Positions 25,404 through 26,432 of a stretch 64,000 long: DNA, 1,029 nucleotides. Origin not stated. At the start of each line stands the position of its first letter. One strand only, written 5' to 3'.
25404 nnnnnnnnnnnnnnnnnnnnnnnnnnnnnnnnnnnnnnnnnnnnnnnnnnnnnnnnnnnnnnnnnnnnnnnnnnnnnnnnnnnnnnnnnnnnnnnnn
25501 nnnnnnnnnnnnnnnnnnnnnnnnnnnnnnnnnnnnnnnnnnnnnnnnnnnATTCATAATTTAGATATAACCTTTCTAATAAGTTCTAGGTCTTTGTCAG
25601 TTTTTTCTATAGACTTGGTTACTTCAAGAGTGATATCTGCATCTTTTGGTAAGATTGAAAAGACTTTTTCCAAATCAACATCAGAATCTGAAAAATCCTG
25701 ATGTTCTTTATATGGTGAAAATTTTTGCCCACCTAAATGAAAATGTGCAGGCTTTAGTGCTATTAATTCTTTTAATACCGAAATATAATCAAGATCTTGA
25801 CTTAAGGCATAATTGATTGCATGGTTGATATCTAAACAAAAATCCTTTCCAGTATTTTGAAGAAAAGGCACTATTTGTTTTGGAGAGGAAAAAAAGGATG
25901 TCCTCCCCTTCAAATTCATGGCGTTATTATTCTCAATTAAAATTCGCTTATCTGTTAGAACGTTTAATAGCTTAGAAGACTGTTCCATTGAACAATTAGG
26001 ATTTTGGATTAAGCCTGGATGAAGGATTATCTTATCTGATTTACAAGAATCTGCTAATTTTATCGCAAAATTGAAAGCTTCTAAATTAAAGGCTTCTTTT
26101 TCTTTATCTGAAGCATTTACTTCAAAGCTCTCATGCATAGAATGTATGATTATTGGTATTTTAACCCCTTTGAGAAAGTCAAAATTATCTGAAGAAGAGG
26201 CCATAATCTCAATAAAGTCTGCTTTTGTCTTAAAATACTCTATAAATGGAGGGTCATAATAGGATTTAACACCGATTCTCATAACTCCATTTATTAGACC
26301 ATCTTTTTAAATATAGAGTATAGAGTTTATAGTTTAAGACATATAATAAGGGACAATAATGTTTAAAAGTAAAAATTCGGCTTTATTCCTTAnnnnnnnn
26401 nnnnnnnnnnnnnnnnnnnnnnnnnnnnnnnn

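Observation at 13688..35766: Six radical-SAM enzymes, four with B12-binding domains, inside one glycan island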

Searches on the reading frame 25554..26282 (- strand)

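Call 6: search_protein_families(library=pfam, proteins=[window:25554-26282:-], max_evalue=0.001)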
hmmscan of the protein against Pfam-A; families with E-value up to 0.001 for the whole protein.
window:25554-26282:- (242 aa): 1 family
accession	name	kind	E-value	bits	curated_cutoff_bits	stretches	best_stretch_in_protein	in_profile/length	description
PF01261.30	AP_endonuc_2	-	1.9e-10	41.3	31.1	1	41-237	41-248/249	Xylose isomerase-like TIM barrel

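Call 74: search_protein_families(library=ncbifam, proteins=[window:25554-26282:-], max_evalue=0.00001)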
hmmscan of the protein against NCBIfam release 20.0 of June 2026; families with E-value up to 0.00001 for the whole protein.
window:25554-26282:- (242 aa): 0 families
